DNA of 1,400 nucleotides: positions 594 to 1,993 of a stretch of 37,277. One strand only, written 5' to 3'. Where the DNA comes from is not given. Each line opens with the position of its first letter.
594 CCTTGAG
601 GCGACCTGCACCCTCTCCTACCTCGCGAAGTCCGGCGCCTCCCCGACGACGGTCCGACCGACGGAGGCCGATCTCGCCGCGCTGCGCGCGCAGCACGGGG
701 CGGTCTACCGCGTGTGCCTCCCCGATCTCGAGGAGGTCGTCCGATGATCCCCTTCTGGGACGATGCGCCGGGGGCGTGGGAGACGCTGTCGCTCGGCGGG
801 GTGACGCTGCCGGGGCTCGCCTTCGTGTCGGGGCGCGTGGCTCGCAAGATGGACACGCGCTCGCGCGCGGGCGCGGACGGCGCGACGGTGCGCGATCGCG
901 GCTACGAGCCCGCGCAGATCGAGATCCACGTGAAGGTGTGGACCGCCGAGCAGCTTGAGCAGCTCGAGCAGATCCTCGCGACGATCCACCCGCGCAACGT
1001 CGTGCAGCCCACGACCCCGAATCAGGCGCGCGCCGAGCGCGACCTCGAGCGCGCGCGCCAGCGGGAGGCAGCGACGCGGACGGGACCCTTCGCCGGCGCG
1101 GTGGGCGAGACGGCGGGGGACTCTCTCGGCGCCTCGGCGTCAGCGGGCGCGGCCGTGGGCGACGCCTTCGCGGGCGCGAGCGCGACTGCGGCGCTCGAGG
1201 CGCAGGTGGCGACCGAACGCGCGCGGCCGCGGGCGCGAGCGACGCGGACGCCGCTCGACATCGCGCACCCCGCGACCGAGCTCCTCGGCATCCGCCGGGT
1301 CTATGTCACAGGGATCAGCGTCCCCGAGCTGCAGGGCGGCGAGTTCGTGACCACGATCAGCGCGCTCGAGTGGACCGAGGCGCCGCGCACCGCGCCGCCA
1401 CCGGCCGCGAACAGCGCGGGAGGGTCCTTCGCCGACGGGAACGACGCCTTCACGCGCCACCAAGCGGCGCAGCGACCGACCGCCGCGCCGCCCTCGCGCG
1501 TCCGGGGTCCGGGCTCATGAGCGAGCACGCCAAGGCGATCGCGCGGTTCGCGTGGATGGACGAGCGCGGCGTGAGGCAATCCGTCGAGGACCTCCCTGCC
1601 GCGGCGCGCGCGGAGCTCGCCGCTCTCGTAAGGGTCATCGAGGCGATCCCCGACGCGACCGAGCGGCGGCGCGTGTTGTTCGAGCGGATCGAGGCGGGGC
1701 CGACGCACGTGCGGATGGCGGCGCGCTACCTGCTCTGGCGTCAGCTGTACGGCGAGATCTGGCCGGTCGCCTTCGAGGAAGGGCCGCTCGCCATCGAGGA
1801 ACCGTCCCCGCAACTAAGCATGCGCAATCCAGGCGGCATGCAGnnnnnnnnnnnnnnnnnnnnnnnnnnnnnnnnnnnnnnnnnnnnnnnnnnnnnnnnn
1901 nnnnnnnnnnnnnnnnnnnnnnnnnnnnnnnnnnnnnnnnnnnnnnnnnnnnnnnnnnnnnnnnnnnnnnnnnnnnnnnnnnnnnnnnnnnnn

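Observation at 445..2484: Four tightly coupled genes of unknown function: HTH, split Mu-gpN-like domain protein, small helical protein, tail-anchored zinc-ribbon protein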

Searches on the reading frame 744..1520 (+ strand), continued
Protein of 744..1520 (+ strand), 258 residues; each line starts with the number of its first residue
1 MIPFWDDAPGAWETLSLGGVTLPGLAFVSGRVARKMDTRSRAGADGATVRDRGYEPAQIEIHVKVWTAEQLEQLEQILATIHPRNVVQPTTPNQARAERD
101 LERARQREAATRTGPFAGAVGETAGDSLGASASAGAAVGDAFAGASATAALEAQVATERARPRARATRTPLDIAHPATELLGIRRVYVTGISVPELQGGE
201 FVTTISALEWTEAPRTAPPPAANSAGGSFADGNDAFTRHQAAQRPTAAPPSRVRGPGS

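Call 49: search_protein_families(library=phrogs, proteins=[L011:118-747:+, L004:2077-3315:+, L002:10726-11382:+, L002:11382-11867:+, L002:11874-12155:+, L002:12158-12553:+, L003:8491-8835:+, L007:3276-3794:+, L007:2629-3267:+, L014:1863-2210:-], max_evalue=0.01)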
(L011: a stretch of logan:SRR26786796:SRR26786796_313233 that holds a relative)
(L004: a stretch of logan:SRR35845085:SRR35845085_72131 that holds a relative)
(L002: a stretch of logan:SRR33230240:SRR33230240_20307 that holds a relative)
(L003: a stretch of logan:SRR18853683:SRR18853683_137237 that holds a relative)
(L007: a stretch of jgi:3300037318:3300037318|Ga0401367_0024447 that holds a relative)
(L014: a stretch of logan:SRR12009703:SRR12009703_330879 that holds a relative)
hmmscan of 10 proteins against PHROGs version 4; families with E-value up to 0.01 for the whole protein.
L011:118-747:+ (210 aa): 2 families
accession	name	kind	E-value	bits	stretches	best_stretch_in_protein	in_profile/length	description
phrog_13700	-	moron, auxiliary metabolic gene and host takeover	3.1e-28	99.9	1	70-209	143-283/284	FtsK/SpoIIIE-like protein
phrog_57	-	head and packaging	0.0039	18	0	3-199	23-169/199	terminase small subunit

L004:2077-3315:+ (413 aa): 0 families

L002:10726-11382:+ (219 aa): 0 families

L002:11382-11867:+ (162 aa): 0 families

L002:11874-12155:+ (94 aa): 1 family
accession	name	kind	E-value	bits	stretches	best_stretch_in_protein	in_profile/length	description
phrog_5576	-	unknown function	0.00027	22.5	1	37-67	25-55/65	-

L002:12158-12553:+ (132 aa): 4 families
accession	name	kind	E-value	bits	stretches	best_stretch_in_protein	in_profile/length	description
phrog_975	-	tail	9.9e-09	35.6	1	18-104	127-214/238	baseplate protein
phrog_120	-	tail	4.5e-08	34.2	1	19-122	76-180/303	baseplate wedge subunit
phrog_261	-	tail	0.00018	22.3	1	20-103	39-123/312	baseplate wedge subunit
phrog_43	-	tail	0.0043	17.7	1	20-119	14-117/126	baseplate wedge subunit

L003:8491-8835:+ (115 aa): 0 families

L007:3276-3794:+ (173 aa): 0 families

L007:2629-3267:+ (213 aa): 0 families

L014:1863-2210:- (115 aa): 0 families

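Call 50: get_annotated_region(hit=H2, flank=9000)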
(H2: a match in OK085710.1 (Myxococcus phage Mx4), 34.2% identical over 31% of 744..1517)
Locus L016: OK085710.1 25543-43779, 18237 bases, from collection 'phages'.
description: Myxococcus phage Mx4, complete genome.
organism: Myxococcus phage Mx4 (NCBI taxid 2875690)
taxonomy: Viruses; Duplodnaviria; Heunggongvirae; Uroviricota; Caudoviricetes
host: Myxococcus xanthus DZ1; source: Farmyard manure; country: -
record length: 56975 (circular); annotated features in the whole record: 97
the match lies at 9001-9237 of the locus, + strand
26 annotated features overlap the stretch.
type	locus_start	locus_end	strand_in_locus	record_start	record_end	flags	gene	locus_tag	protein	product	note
CDS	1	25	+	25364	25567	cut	-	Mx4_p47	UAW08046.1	hypothetical protein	rasttk_feature_creation_tool=/opt/patric- common/runtime/bin/phanotate version 1.5.0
CDS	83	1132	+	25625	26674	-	-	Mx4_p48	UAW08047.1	hypothetical protein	rasttk_feature_creation_tool=/opt/patric- common/runtime/bin/phanotate version 1.5.0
CDS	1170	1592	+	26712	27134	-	-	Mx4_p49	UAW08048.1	hypothetical protein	rasttk_feature_creation_tool=/opt/patric- common/runtime/bin/phanotate version 1.5.0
CDS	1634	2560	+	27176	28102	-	-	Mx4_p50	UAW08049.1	putative major capsid protein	rasttk_feature_creation_tool=/opt/patric- common/runtime/bin/phanotate version 1.5.0; putative Major capsid protein ...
CDS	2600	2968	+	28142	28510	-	-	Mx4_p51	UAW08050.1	hypothetical protein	rasttk_feature_creation_tool=/opt/patric- common/runtime/bin/phanotate version 1.5.0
CDS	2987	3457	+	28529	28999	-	-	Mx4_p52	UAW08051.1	putative adaptor protein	rasttk_feature_creation_tool=/opt/patric- common/runtime/bin/phanotate version 1.5.0; putative adaptor protein Ad1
CDS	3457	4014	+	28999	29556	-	-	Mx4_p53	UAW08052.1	virion morphogenesis protein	rasttk_feature_creation_tool=/opt/patric- common/runtime/bin/phanotate version 1.5.0; putative neck protein Ne1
CDS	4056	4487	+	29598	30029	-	-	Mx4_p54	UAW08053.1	hypothetical protein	rasttk_feature_creation_tool=/opt/patric- common/runtime/bin/phanotate version 1.5.0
CDS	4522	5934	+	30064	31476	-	-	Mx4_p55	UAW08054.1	putative tail sheath protein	rasttk_feature_creation_tool=/opt/patric- common/runtime/bin/phanotate version 1.5.0; putative tail sheath protein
CDS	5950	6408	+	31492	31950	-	-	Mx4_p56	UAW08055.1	hypothetical protein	rasttk_feature_creation_tool=/opt/patric- common/runtime/bin/phanotate version 1.5.0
CDS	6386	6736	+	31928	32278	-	-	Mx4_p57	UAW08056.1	hypothetical protein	rasttk_feature_creation_tool=/opt/patric- common/runtime/bin/phanotate version 1.5.0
CDS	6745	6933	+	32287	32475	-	-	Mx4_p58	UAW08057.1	hypothetical protein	rasttk_feature_creation_tool=/opt/patric- common/runtime/bin/phanotate version 1.5.0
CDS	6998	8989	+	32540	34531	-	-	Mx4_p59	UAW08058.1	hypothetical protein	rasttk_feature_creation_tool=/opt/patric- common/runtime/bin/phanotate version 1.5.0; putative tail tape measure protein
CDS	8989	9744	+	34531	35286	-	-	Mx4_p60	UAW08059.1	hypothetical protein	rasttk_feature_creation_tool=/opt/patric- common/runtime/bin/phanotate version 1.5.0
CDS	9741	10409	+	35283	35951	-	-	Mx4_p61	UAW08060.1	hypothetical protein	rasttk_feature_creation_tool=/opt/patric- common/runtime/bin/phanotate version 1.5.0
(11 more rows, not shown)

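Call 57: search_dna_similar(query=L011:118-747:+, collection=phages, mode=protein, max_evalue=0.001, max_rows=25)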
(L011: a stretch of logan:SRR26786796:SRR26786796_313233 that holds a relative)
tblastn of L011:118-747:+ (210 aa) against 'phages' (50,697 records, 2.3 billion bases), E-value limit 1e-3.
Records with a match: 39; places in all: 39; records where one place covers at least 80% of the query: 37.
Best place of each record, by identity: <60% 39.
By first word of the organism name: Vibrio 34; Pseudoalteromonas 1; Aeromonaas 1; Shewanella 1; Oceanospirillum 1; Acinetobacter 1.
By host as written in the record: Vibrio lentus 7; Vibrio splendidus 5; Vibrio sp. F12 4; - 4; Vibrio sp. sp. F13 3; Vibrio crassostreae 3; Pseudoalteromonas sp. YM19 1; Vibrio sp. 1; and 11 more.
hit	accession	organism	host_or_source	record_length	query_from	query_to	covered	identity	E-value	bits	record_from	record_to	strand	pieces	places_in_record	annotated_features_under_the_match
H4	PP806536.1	Pseudoalteromonas phage vB_Psp_PY6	Pseudoalteromonas sp. YM19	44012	1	202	96%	37.3%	5e-27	113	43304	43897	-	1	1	hypothetical protein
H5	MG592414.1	Vibrio phage 1.030.O._10N.222.55.F9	Vibrio sp. sp. F13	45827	2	209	99%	32.6%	2e-21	97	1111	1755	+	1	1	coil containing protein | terminase large subunit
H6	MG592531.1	Vibrio phage 1.164.O._10N.261.51.A7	Vibrio sp. sp. F13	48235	2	209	99%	31.7%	4e-26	110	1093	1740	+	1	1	coil containing protein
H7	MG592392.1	Vibrio phage 1.005.O._10N.286.48.F2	Vibrio splendidus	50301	2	209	99%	31.6%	2e-25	108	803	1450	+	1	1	coil containing protein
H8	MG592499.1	Vibrio phage 1.124.O._10N.286.49.B1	Vibrio sp.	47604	3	209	99%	31.7%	1e-25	109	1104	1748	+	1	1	coil containing protein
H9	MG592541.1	Vibrio phage 1.174.O._10N.261.55.A8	Vibrio lentus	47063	2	209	99%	31.5%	6e-26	110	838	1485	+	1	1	coil containing protein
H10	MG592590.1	Vibrio phage 1.223.O._10N.261.48.A9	Vibrio lentus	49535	2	209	99%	31.1%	1e-25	108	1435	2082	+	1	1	coil containing protein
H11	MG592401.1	Vibrio phage 1.017.O._10N.286.55.C11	Vibrio sp. F12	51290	2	209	99%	31.1%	1e-25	108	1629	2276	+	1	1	coil containing protein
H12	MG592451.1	Vibrio phage 1.075.O._10N.286.55.B10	Vibrio sp. F12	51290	2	209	99%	31.1%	1e-25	108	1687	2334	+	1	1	coil containing protein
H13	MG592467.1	Vibrio phage 1.093.O._10N.286.55.E10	Vibrio sp. F12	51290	2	209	99%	31.1%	1e-25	108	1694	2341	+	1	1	coil containing protein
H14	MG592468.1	Vibrio phage 1.094.O._10N.286.55.E12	Vibrio sp. F12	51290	2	209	99%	31.1%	1e-25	108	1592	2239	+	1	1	coil containing protein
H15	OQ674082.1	Vibrio phage vB_VhaS_MAG7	Vibrio harveyi MM46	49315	2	209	99%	30.9%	5e-26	110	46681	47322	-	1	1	hypothetical protein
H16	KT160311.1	Vibrio phage H188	Vibrio kanaloae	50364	3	209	99%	31.1%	1e-25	109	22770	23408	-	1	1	hypothetical protein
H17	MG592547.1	Vibrio phage 1.181.O._10N.286.46.C9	Vibrio splendidus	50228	1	210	100%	28.1%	2e-18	88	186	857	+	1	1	hypothetical protein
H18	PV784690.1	Aeromonaas phage AeroV_348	Aeromonas veronii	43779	1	209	100%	27.8%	1e-18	89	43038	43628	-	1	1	terminase small subunit | terminase large subunit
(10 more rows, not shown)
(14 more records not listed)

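Call 58: search_protein_families(library=pfam, proteins=[L011:118-747:+, L004:2077-3315:+, L002:10726-11382:+, L002:11382-11867:+, L010:1379-1672:+, L010:1675-2016:+, L003:8491-8835:+, L007:3276-3794:+, L014:1863-2210:-, L016:8989-9741:+], max_evalue=0.1)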
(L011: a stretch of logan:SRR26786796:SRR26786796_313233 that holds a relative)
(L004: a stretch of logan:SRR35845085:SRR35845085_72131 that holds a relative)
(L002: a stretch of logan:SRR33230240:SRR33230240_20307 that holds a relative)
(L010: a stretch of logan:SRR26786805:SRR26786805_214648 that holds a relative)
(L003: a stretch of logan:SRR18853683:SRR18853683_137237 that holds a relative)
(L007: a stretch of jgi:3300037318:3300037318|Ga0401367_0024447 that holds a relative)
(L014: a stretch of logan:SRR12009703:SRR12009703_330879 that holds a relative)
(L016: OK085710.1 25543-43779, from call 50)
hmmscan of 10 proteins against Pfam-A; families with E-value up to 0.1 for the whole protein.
L011:118-747:+ (210 aa): 0 families

L004:2077-3315:+ (413 aa): 0 families

L002:10726-11382:+ (219 aa): 0 families

L002:11382-11867:+ (162 aa): 0 families

L010:1379-1672:+ (98 aa): 0 families

L010:1675-2016:+ (114 aa): 0 families

L003:8491-8835:+ (115 aa): 1 family
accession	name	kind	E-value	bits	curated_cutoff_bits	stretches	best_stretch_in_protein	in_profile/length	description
PF06863.17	DUF1254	-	0.094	13.4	22.2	0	23-49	29-55/133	Protein of unknown function (DUF1254)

L007:3276-3794:+ (173 aa): 0 families

L014:1863-2210:- (115 aa): 0 families

L016:8989-9741:+ (251 aa): 0 families

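Call 67: get_annotated_region(hit=H18, flank=2500)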
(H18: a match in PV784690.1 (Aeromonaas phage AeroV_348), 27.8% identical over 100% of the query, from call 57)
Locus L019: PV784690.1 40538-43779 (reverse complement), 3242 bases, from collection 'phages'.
description: Aeromonaas phage AeroV_348, complete genome.
organism: Aeromonaas phage AeroV_348 (NCBI taxid 3440524)
taxonomy: Viruses
host: Aeromonas veronii; source: lake water; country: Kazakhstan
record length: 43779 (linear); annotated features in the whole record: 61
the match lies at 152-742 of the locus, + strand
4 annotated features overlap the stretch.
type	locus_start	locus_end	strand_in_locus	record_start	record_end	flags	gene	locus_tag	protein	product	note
CDS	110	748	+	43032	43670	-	-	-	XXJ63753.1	terminase small subunit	-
CDS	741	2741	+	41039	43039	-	-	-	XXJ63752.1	terminase large subunit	-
CDS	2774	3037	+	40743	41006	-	-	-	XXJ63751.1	head completion adaptor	-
CDS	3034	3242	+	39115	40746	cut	-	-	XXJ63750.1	portal protein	-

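Call 68: get_annotated_region(hit=H6, flank=2500)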
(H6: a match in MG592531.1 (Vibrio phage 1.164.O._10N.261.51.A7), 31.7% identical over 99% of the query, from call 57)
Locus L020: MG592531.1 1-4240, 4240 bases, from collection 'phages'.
description: Vibrio phage 1.164.O._10N.261.51.A7, partial genome.
organism: Vibrio phage 1.164.O._10N.261.51.A7 (NCBI taxid 1881409)
taxonomy: Viruses; Duplodnaviria; Heunggongvirae; Uroviricota; Caudoviricetes
host: Vibrio sp. sp. F13; source: iron chloride precipitation of 0.2um-filtered seawater, resuspended in oxalate solution; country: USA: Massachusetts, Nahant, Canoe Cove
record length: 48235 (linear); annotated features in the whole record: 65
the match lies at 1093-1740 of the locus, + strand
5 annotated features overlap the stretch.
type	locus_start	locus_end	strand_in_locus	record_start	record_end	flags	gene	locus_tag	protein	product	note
CDS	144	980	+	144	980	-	-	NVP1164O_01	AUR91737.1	hypothetical protein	NVP1164O_01; tara_best_match:OM-RGC.v1.015314465; cvp_best_match:CAMPEP_0000016568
CDS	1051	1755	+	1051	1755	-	-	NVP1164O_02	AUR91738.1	coil containing protein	NVP1164O_02; tara_best_match:OM-RGC.v1.012624289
CDS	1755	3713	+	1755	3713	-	-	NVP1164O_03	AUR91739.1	terminase large subunit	NVP1164O_03; tara_best_match:OM-RGC.v1.001255007; cvp_best_match:NCBI_PEP_37626094; InterPro:IPR008866; VirFam ID:Large ...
CDS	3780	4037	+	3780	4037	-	-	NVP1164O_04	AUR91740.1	coil containing protein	NVP1164O_04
CDS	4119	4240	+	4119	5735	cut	-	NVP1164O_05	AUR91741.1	portal protein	NVP1164O_05; tara_best_match:OM-RGC.v1.001375511; InterPro:IPR006429; VirFam ID:Portal protein (Portal); portal ...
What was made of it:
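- The full-length relative L011 matches the gene upstream of terL in 39 phage records, 37 at >=80% coverage (calls 57, 67, 68).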

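Call 75: search_protein_families(library=pfam, alignment_id=A8, max_evalue=0.01)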
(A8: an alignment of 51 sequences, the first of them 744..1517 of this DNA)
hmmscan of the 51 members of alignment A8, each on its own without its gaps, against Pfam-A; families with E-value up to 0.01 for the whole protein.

A. member 1, window:744-1517:+ (258 aa): 0 families

B. families by the number of members that match (of 51 scanned): 2 families
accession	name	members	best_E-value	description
PF07157.17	DNA_circ_N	5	0.0014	DNA circularisation protein N-terminus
PF19512.4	DUF6046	2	0.00012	Domain of unknown function (DUF6046)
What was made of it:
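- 744..1520 (+): g2: tail-tube initiator / Dit-like baseplate protein, equivalent to Mx4 p60 and a remote relative of Mu gp43/N. Among 51 of them, 5 give weak PF07157 hits and 2 give DUF6046 hits (call 75).
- On Mu gp43/N tube initiator (PF07157 DNA_circ_N): Among 51 profile-detected relatives, 5 hit it weakly (best E 0.0014, below gathering threshold) (call 75).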

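Call 76: search_protein_families(library=phrogs, alignment_id=A8, max_evalue=0.001)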
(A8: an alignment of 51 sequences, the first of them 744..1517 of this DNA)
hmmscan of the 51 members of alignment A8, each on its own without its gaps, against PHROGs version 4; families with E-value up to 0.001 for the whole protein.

A. member 1, window:744-1517:+ (258 aa): 0 families

B. families by the number of members that match (of 51 scanned): 2 families
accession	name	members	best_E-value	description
phrog_1398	-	13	7.7e-08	-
phrog_184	-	1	1.8e-06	baseplate hub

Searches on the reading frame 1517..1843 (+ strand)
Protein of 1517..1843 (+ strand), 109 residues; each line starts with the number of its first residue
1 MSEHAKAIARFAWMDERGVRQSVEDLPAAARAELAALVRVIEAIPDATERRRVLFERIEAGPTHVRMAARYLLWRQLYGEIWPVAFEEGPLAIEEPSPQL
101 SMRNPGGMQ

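Call 6: search_protein_families(library=pfam, proteins=[window:1517-1843:+], max_evalue=1)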
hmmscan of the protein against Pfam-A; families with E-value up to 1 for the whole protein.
window:1517-1843:+ (109 aa): 1 family
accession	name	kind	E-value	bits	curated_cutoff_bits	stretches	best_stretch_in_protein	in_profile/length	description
PF19496.4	DUF6031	-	0.08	13.2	25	1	2-40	17-56/175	Family of unknown function (DUF6031)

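Call 7: search_protein_families(library=phrogs, proteins=[window:1517-1843:+], max_evalue=1)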
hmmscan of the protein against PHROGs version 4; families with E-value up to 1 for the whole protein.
window:1517-1843:+ (109 aa): 0 families

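Call 9: search_protein_families(library=padloc, proteins=[window:1517-1843:+], max_evalue=1)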
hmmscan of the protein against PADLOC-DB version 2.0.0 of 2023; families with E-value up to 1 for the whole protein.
window:1517-1843:+ (109 aa): 1 family
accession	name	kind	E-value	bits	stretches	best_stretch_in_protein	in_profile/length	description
PDLC01437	Cas11a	-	0.0031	15.7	1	15-51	58-94/116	CAS-I-A; effector_SS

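Call 10: search_protein_families(library=ncbifam, proteins=[window:1517-1843:+], max_evalue=1)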
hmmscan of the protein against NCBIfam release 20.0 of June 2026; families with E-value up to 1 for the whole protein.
window:1517-1843:+ (109 aa): 0 families

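Call 28: find_homologous_proteins(query=window:1517-1843:+, max_evalue=0.001)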
Query window:1517-1843:+ (109 aa): 1 proteins with E <= 0.001 among 41 candidates.
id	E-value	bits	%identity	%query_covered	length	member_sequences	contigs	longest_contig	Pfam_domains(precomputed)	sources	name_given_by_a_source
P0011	2.6e-64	232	100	100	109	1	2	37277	-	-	-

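Call 52: search_dna_similar(query=window:1517-1843:+, collection=phages, mode=protein, max_evalue=0.1, max_rows=15)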
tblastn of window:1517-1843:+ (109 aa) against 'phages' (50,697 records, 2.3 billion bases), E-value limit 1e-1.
No match.

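Call 71: search_solved_structures(query=A3, max_evalue=10)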
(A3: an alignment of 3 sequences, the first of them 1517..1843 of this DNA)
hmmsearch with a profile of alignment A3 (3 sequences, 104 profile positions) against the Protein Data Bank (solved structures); distinct sequences matched with E-value up to 10: 2.
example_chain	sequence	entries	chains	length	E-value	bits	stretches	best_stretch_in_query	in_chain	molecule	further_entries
1i94_Q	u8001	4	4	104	1.3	12.4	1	28-81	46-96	30S RIBOSOMAL PROTEIN S17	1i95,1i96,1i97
1g4u_S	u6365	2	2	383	1.3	12.3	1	8-69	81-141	PROTEIN TYROSINE PHOSPHATASE SPTP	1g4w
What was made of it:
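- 1517..1846 (+): g3: 109-aa accessory protein of the tail operon, function unknown. Its C-terminus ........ is invariant. There are no family, phage-database or PDB hits (calls 6, 7, 9, 10, 52, 71).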

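Call 93: find_related_loci(query=A3, collection=viral_contigs, flank=10000)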
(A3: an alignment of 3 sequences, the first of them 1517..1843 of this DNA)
Query A3 (109 aa) in viral_contigs; peptide patterns used: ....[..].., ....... (x = any residue, [..] = any of these).
30 stretches matched a pattern, but none encodes a relative of the query by tblastn (E <= 1e-3).
